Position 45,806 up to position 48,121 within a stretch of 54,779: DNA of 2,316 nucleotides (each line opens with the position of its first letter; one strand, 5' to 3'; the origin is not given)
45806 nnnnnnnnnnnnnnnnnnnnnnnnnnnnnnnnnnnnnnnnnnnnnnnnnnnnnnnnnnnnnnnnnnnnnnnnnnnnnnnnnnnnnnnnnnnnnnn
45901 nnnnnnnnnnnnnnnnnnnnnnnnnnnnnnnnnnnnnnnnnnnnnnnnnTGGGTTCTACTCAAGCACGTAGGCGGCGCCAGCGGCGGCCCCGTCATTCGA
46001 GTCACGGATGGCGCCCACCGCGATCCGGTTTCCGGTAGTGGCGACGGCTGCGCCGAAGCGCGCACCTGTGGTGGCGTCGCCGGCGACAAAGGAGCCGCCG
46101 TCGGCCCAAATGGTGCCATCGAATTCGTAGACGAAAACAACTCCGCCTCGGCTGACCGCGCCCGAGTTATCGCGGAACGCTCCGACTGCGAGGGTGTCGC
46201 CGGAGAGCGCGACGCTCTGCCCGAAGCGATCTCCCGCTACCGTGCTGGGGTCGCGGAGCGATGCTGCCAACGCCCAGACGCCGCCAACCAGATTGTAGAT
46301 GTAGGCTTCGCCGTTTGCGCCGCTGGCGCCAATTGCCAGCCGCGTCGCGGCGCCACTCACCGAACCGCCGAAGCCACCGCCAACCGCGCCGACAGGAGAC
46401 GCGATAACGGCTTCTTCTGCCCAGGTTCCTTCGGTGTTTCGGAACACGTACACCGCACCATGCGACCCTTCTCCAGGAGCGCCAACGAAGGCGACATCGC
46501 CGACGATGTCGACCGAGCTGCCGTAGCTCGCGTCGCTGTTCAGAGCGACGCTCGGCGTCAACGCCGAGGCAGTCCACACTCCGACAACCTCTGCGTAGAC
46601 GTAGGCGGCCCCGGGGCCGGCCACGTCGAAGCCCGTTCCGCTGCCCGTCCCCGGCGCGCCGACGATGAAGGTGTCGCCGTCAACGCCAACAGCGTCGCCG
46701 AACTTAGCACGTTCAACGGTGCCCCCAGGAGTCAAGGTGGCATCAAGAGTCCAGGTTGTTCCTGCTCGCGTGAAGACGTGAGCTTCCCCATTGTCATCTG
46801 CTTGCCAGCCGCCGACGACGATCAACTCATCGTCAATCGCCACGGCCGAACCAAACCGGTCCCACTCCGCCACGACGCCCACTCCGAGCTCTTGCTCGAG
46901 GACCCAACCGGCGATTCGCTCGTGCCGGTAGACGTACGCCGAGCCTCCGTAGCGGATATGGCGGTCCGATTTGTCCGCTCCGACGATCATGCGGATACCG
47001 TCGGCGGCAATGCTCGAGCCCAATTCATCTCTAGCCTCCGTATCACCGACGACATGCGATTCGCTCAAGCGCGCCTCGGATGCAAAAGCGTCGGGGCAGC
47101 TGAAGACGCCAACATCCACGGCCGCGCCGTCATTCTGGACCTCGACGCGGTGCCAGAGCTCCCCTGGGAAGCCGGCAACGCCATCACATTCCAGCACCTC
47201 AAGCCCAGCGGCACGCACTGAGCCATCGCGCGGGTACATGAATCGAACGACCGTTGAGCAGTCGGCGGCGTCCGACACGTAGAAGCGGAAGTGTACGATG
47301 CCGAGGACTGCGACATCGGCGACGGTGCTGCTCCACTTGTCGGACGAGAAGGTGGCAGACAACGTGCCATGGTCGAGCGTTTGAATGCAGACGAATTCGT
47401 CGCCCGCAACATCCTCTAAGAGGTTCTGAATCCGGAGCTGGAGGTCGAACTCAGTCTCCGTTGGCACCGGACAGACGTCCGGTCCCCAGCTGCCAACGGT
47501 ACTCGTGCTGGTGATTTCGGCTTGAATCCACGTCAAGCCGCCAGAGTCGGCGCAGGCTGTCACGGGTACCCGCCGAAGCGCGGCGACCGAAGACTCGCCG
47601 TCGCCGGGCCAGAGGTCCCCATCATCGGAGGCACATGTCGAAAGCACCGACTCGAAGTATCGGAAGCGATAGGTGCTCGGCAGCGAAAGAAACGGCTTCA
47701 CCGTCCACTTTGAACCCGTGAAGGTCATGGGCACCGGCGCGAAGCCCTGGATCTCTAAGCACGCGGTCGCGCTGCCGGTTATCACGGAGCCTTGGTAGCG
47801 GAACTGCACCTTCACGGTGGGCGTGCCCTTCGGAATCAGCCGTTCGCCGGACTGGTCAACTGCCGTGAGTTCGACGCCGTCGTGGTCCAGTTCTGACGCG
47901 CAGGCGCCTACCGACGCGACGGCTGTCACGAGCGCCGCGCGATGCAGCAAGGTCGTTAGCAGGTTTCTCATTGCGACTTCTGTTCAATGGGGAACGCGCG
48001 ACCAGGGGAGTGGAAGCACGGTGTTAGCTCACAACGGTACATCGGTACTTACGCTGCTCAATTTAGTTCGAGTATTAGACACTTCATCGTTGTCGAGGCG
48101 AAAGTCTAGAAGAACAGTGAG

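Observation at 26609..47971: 21-kb island of eight consecutive exported proteins built from eukaryote-like extracellular-matrix parts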

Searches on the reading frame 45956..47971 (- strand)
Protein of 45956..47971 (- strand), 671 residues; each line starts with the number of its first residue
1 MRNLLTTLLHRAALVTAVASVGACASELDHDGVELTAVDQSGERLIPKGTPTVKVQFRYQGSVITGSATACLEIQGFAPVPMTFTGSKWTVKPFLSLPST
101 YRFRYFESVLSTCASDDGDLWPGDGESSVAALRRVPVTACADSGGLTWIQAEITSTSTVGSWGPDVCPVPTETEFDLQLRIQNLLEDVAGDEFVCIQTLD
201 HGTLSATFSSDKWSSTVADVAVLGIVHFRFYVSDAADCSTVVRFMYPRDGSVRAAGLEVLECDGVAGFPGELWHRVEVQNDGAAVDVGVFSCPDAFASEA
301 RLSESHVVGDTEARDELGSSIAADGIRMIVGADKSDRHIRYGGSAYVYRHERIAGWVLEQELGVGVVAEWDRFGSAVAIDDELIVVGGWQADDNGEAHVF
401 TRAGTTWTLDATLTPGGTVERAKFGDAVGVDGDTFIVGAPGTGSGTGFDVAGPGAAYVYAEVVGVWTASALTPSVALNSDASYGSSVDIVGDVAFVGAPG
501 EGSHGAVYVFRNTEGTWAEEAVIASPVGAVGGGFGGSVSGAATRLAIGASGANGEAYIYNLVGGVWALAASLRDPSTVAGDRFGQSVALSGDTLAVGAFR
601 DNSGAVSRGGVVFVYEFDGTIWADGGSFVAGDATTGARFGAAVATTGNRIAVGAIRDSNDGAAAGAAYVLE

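Call 4: search_protein_families(library=pfam, proteins=[window:45956-47971:-], max_evalue=0.01)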
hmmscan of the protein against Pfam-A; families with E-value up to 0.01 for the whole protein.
window:45956-47971:- (671 aa): 1 family
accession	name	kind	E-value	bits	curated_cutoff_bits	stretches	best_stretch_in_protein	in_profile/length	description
PF14312.12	FG-GAP_2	-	1.1e-47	160.4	23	6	566-615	1-49/49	FG-GAP repeat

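Call 5: search_protein_families(library=ncbifam, proteins=[window:45956-47971:-], max_evalue=0.01)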
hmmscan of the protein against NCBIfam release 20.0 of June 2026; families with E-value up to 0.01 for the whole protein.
window:45956-47971:- (671 aa): 0 families

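Call 10: find_encoding_contigs(protein=window:45956-47971:-, flank=10000, max_places=10)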
Protein window:45956-47971:- (671 aa): 3 contigs read that carry it; 3 places shown.
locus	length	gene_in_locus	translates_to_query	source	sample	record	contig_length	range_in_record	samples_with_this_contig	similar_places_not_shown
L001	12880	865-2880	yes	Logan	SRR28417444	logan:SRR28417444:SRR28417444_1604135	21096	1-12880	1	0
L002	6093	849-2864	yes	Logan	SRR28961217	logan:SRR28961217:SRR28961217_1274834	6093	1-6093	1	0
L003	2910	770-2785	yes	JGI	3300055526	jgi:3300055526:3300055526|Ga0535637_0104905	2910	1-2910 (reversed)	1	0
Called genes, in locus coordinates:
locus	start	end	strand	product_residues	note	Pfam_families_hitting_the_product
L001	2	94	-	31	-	?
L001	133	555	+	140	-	PF00903:Glyoxalase (faint), PF18029:Glyoxalase_6 (faint), PF22677:Ble-like_N (faint)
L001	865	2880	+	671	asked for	PF14312:FG-GAP_2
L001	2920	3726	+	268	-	-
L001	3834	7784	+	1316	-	PF00089:Trypsin, PF13365:Trypsin_2, PF13948:DUF4215 (weak)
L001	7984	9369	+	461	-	PF26550:Tricorn_2nd (weak), PF07676:PD40 (faint), PF26549:Tricorn_N (weak)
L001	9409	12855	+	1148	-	PF13948:DUF4215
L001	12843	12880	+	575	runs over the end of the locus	PF13517:FG-GAP_3 (faint), PF13360:PQQ_2, PF23727:Beta-prop_FAM234A_B (faint)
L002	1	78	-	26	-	?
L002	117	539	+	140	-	PF00903:Glyoxalase (faint), PF18029:Glyoxalase_6 (faint), PF22677:Ble-like_N (faint)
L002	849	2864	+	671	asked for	PF14312:FG-GAP_2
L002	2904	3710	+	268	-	-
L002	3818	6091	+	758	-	?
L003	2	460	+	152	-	?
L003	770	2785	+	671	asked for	PF14312:FG-GAP_2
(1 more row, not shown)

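Call 38: search_solved_structures(query=window:45956-47971:-, max_evalue=0.01)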
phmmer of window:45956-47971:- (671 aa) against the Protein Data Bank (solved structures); distinct sequences matched with E-value up to 0.01: 0.

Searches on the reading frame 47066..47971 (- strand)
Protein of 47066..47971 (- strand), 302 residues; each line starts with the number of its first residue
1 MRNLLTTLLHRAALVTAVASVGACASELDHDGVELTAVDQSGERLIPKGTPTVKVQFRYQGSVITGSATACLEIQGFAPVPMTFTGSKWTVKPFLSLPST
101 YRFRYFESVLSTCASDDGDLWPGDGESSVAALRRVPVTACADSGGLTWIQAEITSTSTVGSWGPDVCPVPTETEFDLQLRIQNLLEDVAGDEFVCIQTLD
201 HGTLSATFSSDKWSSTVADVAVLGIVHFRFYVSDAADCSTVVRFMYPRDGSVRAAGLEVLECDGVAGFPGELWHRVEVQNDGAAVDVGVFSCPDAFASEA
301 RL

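Call 66: search_protein_families(library=pfam, proteins=[window:47066-47971:-], max_evalue=1)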
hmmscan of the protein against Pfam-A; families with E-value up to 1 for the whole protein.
seq(302 aa): 1 family
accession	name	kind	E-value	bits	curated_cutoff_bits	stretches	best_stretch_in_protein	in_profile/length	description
PF13888.11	MRF_C2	-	0.046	14.1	23.2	0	87-117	90-120/138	Myelin gene regulatory factor C-terminal domain 2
